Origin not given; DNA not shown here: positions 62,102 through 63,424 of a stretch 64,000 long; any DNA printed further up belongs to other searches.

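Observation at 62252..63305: Orphan chromosomal ParM/StbA-like actin with no adaptor gene or centromere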

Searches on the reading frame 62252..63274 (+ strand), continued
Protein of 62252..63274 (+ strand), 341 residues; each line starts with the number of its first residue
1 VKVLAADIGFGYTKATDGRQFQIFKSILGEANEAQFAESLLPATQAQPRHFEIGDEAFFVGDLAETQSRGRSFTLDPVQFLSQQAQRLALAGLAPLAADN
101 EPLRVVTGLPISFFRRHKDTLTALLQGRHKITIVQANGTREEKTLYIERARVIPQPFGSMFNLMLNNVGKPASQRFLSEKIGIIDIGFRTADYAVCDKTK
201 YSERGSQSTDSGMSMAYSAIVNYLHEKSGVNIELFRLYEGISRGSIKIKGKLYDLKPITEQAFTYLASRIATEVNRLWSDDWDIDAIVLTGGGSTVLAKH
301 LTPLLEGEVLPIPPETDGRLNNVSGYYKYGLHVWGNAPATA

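Call 56: find_encoding_contigs(protein=P0141, flank=5000, max_places=2)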
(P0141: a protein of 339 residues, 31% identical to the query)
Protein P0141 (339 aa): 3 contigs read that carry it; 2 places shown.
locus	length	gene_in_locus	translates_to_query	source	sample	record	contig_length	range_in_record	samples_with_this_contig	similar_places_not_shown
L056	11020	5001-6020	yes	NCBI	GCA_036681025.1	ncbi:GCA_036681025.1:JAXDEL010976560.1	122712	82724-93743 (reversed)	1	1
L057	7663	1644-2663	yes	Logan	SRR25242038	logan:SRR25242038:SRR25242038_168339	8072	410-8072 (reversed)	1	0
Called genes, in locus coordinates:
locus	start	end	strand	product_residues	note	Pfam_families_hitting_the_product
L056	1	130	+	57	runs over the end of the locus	-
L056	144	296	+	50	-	-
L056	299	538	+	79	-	-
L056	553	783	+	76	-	-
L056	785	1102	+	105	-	-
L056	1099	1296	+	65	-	-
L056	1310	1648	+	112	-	-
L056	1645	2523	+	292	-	PF14359:DUF4406, PF24963:DUF7768, PF00625:Guanylate_kin (weak)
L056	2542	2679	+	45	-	-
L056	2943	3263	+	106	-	-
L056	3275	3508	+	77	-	-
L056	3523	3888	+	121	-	-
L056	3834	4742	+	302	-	-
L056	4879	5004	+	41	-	-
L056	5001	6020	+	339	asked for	PF17989:ALP_N, PF21522:MreB-like_C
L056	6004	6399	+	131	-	-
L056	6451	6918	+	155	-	PF02075:RuvC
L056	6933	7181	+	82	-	-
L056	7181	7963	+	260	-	PF04545:Sigma70_r4 (weak)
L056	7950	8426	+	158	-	-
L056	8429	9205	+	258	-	PF12705:PDDEXK_1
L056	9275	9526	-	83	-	-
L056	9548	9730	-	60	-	-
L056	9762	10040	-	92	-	-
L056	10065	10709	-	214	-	-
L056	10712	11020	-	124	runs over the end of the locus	-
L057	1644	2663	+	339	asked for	PF17989:ALP_N, PF21522:MreB-like_C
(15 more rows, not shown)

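Call 57: find_encoding_contigs(protein=P0122, flank=5000, max_places=2)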
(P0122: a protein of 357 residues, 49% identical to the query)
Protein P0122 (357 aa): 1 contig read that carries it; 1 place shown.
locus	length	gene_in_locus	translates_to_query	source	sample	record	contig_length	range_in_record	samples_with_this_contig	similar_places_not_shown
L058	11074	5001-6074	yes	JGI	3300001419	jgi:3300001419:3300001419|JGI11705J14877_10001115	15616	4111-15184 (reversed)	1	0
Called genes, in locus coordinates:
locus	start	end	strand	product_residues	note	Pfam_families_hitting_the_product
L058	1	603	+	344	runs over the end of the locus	?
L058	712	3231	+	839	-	PF00343:Phosphorylase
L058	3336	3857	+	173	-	-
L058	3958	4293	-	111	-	PF12112:DUF3579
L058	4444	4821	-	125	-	PF08238:Sel1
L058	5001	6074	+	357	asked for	PF17989:ALP_N, PF21522:MreB-like_C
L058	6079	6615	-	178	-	PF00076:RRM_1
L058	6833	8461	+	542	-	PF00072:Response_reg, PF00515:TPR_1 (faint), PF13174:TPR_6 (faint), PF13181:TPR_8 (faint), PF13424:TPR_12 (faint), PF13176:TPR_7 (faint), PF13428:TPR_14 (faint), PF13432:TPR_16 (faint), +4 more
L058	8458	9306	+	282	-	PF02518:HATPase_c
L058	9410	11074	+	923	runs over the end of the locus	-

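Call 58: fold_search(model_id=the predicted structure, library=pdb)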
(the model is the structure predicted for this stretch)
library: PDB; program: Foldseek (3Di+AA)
matches with E <= 10: 902; with E <= 0.001: 362
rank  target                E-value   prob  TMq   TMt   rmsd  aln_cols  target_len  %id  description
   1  6ixw_A                6.5e-18  1.00  0.50  0.50   9.0       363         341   25  pCBH ParM non-polymerisable quadruple mutant (released 2019-06-19)
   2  8x1i                  4.0e-17  1.00  0.55  0.52   8.7       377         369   21  ParM present of genome of Desufitobacterium hafniense - Dh-cParM1 (released 2024-11-13)
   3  6izr_1                6.4e-16  1.00  0.51  0.50   9.1       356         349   24  Whole structure of a 15-stranded ParM filament from Clostridium botulinum (released 2019-06-19)
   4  6ixw_C                1.2e-15  1.00  0.50  0.50   9.0       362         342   24  pCBH ParM non-polymerisable quadruple mutant (released 2019-06-19)
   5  9rmi_A                7.6e-15  1.00  0.53  0.53   8.2       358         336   22  Cryo-EM structure of the CorM filament in the presence of CorR from cyanobacterium Anabaena sp. PCC 7120 (released 2026-04-08)
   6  3js6                  1.4e-14  1.00  0.60  0.63   6.0       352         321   20  Crystal structure of apo psk41 parM protein (released 2010-01-26)
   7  2fsj                  1.8e-14  1.00  0.50  0.53   8.2       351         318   19  Crystal structure of Ta0583, an archaeal actin homolog, native data (released 2006-04-18)
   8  2fsk_B                6.7e-14  1.00  0.56  0.59   6.7       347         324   20  Crystal structure of Ta0583, an archaeal actin homolog, SeMet data (released 2006-04-18)
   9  2fsk_A                8.0e-14  1.00  0.53  0.56   7.9       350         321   19  Crystal structure of Ta0583, an archaeal actin homolog, SeMet data (released 2006-04-18)
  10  5ec0                  2.3e-13  1.00  0.50  0.46   8.0       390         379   16  Crystal Structure of Actin-like protein Alp7A (released 2016-11-02)
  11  2fsn_B                5.0e-13  1.00  0.49  0.53   7.9       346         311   20  Crystal structure of Ta0583, an archaeal actin homolog, complex with ADP (released 2006-04-18)
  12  2fsn_A                1.1e-12  1.00  0.50  0.54   8.1       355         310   18  Crystal structure of Ta0583, an archaeal actin homolog, complex with ADP (released 2006-04-18)
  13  4xe7                  2.4e-12  1.00  0.66  0.56   6.1       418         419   16  Bacillus thuringiensis ParM in apo form (released 2016-03-09)
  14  7x54_A                1.1e-11  1.00  0.47  0.54   8.2       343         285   18  A Cbc-ParM filament with ADP (released 2023-03-08)
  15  4xho                  1.3e-11  1.00  0.50  0.48   7.9       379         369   18  Bacillus thuringiensis ParM with ATP (released 2016-03-09)
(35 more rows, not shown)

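Call 63: predict_structure(alignment_id=A2)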
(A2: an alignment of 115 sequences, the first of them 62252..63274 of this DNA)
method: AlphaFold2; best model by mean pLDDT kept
length: 341 residues; sequences in the alignment: 115
mean_pLDDT: 94.1   pTM: 0.91
mean pLDDT of the five models: 94.1, 93.8, 93.5, 92.8, 92.3
residues with pLDDT >= 90: 300; 70-90: 32; 50-70: 8; < 50: 1
segments of 3 or more residues with pLDDT < 50: none
pLDDT, mean of each block of 10 residues (from residue 1): 96 97 96 77 78 97 92 92 97 98 98 95 98 93 98 97 96 95 97 96 96 97 98 91 96 98 98 97 97 95 96 85 98 80 37
secondary structure, 60 per line:
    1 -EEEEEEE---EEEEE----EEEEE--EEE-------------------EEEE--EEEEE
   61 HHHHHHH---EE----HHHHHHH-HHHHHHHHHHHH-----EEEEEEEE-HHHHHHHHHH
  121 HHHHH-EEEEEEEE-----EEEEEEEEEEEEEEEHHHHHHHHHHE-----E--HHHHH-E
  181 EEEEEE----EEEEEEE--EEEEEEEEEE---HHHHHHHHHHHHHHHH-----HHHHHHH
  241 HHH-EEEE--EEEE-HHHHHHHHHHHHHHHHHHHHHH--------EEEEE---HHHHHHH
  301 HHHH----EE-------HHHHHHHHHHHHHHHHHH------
elements in order: E2-8 E12-16 E21-25 E28-30 E50-53 E56-60 H61-67 H77-83 H85-96 E102-109 H111-125 E127-134 E140-154 H155-164 H174-178 E180-186 E191-197 E200-209 H213-228 H234-243 E245-248 E251-254 H256-277 E286-290 H294-304 H318-335

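Call 67: search_protein_families(library=pfam, proteins=[L051:7044-7448:-, L051:8194-8535:+, L056:6004-6399:+, L056:4879-5004:+], max_evalue=0.01)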
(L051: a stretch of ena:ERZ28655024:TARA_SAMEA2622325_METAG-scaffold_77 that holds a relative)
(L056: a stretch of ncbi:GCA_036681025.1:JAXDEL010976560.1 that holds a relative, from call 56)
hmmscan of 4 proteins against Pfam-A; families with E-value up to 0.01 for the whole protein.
L051:7044-7448:- (134 aa): 0 families

L051:8194-8535:+ (113 aa): 0 families

L056:6004-6399:+ (131 aa): 0 families

L056:4879-5004:+ (41 aa): 0 families

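Call 78: find_related_loci(query=A1, collection=genome_contigs, flank=3000)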
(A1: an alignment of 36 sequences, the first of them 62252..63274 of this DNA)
Query A1 (341 aa) in genome_contigs; peptide patterns used: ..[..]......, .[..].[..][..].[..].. (x = any residue, [..] = any of these).
599 stretches matched a pattern (row limit reached: there are more); 371 encode a relative of the query (tblastn E <= 1e-3); the best 80 are kept; 80 distinct loci.
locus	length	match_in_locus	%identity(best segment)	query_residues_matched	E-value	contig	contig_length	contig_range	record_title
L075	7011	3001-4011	71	1-340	2e-168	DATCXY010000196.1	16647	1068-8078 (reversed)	MAG TPA_asm: Solimonas sp. isolate SMAG_U7451 k141_20840, whole genome shotgun sequence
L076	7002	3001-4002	70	1-334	1e-167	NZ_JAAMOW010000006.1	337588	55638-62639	Solimonas terrae strain KIS83-12 NODE_6_length_337588_cov_63.999751, whole genome shotgun sequence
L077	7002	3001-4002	70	1-334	8e-167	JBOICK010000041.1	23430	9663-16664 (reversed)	MAG: Stenotrophobium sp. isolate TC-S_metawrap_bin.142 k127_3346623, whole genome shotgun sequence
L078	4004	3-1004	70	8-341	1e-169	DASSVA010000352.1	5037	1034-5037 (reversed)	MAG TPA_asm: Solimonas sp. isolate SMAG_U581 k141_1217142, whole genome shotgun sequence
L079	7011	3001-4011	70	1-336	9e-166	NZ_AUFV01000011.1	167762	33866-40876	Solimonas flava DSM 18980 K343DRAFT_scaffold00009.9_C, whole genome shotgun sequence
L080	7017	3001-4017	70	1-339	1e-165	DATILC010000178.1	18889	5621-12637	MAG TPA_asm: Solimonas sp. isolate SMAG_U15734 k141_57561, whole genome shotgun sequence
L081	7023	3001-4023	67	1-341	5e-165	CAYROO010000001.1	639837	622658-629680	MAG TPA_asm: uncultured Polycyclovorans sp. isolate binchicken_co237_75 genome assembly, contig: NODE_2_length_639837_co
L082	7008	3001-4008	71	1-335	3e-164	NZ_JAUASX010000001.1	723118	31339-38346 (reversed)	Solimonas sp. SE-A11 contig1, whole genome shotgun sequence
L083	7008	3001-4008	71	1-335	6e-164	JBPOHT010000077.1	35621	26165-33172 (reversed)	MAG: Pseudomonadota bacterium isolate MAG_258 c_000000382852, whole genome shotgun sequence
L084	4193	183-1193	69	1-340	5e-166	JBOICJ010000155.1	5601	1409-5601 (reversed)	MAG: Stenotrophobium sp. isolate TC-S_metawrap_bin.82 k127_596841, whole genome shotgun sequence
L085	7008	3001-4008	71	1-335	7e-164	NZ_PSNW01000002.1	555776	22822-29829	Solimonas fluminis strain HR-BB HR-BB_2, whole genome shotgun sequence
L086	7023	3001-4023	67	1-341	2e-163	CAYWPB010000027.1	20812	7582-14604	MAG TPA_asm: uncultured Nevskia sp. isolate SRP273308_co1_128 genome assembly, contig: NODE_2671_length_20812_cov_7.1080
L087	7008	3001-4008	69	1-335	6e-163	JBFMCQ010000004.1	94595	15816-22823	MAG: Pseudomonadota bacterium isolate MAG197 MAG197_4, whole genome shotgun sequence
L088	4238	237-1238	72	1-334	2e-164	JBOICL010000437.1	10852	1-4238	MAG: Stenotrophobium sp. isolate TC-S_concoct.bin.355_sub k127_3466715, whole genome shotgun sequence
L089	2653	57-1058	68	1-334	8e-173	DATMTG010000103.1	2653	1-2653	MAG TPA_asm: Stenotrophobium sp. isolate SMAG_U13006 k141_10122, whole genome shotgun sequence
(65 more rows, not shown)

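Call 84: search_protein_families(library=phrogs, proteins=[window:62252-63274:+], max_evalue=0.001)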
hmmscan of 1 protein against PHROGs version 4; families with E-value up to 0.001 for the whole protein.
window:62252-63274:+ (341 aa): 1 family
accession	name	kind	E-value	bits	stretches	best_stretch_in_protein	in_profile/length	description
phrog_691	-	DNA, RNA and nucleotide metabolism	8.7e-57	193.7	1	1-334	3-326/329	partition protein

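Call 85: search_protein_families(library=padloc, proteins=[window:62252-63274:+], max_evalue=0.01)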
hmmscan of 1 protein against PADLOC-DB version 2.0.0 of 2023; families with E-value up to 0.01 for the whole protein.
window:62252-63274:+ (341 aa): 0 families

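Call 89: fold_search(model_id=the predicted structure, library=viral)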
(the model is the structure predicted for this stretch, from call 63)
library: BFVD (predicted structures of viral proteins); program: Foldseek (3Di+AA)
matches with E <= 10: 799; with E <= 0.001: 28
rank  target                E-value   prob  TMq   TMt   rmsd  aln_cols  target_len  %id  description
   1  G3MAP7                2.3e-30  1.00  0.81  0.75   4.1       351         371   24  Gp506 [Bacillus phage G]
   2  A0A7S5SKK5            6.4e-30  1.00  0.85  0.82   2.8       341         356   23  (no name in the UniProt tables at hand)
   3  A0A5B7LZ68            9.3e-27  1.00  0.80  0.83   3.6       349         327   23  (no name in the UniProt tables at hand)
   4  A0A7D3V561            2.1e-20  1.00  0.79  0.80   4.1       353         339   23  (no name in the UniProt tables at hand)
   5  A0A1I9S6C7            1.5e-19  1.00  0.60  0.78   3.0       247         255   25  (no name in the UniProt tables at hand)
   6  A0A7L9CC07            5.4e-12  1.00  0.55  0.34  11.3       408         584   15  HSP70h [Olivavirus actinidiae]
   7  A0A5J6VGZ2            8.6e-12  1.00  0.62  0.38   6.1       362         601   14  Hsp70 protein [Megaviridae environmental sample]
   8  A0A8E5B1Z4            1.0e-10  1.00  0.55  0.36  11.0       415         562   13  (no name in the UniProt tables at hand)
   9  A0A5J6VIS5            1.5e-10  1.00  0.54  0.27   7.1       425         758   12  Hsp70 protein [Megaviridae environmental sample]
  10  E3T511                8.5e-10  1.00  0.57  0.32   6.8       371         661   12  Putative DnaK/Hsp70 [Cafeteria roenbergensis virus (strain BV-PW1)]
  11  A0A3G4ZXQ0            9.5e-10  1.00  0.60  0.26   6.6       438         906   12  Hsp70 protein [Faunusvirus sp.]
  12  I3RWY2                1.0e-09  1.00  0.54  0.34  10.7       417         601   14  p65 protein [Citrus tristeza virus]
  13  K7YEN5                1.0e-09  1.00  0.54  0.33   8.2       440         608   13  Heat shock protein 70-like protein [Megavirus courdo11]
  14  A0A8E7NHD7            2.2e-09  1.00  0.62  0.41   6.3       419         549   11  (no name in the UniProt tables at hand)
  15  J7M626                3.5e-09  1.00  0.57  0.35   9.5       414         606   14  Heat shock protein 70 homolog [Blueberry virus A]
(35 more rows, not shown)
